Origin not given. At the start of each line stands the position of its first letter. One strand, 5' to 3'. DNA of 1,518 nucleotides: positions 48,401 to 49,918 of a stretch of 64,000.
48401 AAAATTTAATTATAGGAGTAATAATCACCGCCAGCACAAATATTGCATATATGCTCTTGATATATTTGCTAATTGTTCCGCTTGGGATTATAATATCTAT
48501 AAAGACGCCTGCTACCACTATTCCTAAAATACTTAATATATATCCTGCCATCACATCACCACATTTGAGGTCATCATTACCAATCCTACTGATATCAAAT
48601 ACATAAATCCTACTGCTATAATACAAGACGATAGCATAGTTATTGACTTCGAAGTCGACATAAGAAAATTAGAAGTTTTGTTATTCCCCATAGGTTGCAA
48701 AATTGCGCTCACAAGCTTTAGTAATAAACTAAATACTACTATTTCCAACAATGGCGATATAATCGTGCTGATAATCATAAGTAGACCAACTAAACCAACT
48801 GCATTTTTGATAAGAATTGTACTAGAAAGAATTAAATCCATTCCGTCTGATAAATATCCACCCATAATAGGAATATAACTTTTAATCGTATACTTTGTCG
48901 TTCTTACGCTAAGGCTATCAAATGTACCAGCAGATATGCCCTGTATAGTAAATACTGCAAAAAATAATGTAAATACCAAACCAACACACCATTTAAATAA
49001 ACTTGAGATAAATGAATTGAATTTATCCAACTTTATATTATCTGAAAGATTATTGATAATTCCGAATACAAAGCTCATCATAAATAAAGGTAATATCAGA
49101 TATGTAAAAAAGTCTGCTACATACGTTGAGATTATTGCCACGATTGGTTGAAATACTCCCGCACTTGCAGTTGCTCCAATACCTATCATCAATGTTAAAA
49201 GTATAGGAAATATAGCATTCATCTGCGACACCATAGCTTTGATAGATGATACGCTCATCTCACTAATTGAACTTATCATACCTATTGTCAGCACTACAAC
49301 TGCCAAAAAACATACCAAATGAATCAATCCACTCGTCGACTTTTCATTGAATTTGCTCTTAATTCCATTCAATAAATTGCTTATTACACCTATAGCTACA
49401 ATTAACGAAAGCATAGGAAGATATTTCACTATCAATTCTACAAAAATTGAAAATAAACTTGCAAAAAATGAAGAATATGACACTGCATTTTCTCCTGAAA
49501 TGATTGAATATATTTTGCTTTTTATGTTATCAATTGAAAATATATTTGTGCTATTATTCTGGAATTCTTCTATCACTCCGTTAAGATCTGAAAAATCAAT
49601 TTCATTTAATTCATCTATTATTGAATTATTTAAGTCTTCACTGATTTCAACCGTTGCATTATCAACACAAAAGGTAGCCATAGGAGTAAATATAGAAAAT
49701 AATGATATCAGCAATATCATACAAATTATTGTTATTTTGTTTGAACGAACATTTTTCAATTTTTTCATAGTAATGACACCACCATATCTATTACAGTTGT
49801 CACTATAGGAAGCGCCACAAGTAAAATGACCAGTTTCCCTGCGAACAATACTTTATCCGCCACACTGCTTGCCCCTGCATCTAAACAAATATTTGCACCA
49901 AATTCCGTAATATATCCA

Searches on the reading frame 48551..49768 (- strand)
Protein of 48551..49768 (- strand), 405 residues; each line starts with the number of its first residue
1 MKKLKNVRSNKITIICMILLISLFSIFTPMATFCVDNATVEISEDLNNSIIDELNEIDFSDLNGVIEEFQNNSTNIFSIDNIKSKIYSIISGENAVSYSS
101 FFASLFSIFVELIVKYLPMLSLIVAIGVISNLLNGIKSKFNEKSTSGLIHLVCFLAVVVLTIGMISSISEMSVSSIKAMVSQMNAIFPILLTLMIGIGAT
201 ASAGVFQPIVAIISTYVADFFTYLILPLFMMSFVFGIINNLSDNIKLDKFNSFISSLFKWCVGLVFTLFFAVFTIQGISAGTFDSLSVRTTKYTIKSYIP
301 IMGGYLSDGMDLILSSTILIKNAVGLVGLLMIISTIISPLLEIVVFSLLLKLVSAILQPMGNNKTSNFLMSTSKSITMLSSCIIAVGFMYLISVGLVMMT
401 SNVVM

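Call 49: search_protein_families(library=pfam, proteins=[window:48551-49768:-], max_evalue=0.0001)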
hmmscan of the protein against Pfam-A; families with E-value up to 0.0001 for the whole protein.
window:48551-49768:- (405 aa): 1 family
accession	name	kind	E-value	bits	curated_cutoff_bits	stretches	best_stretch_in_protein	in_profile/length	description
PF09546.15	Spore_III_AE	-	4.1e-67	227.1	27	1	83-400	4-320/321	Stage III sporulation protein AE (spore_III_AE)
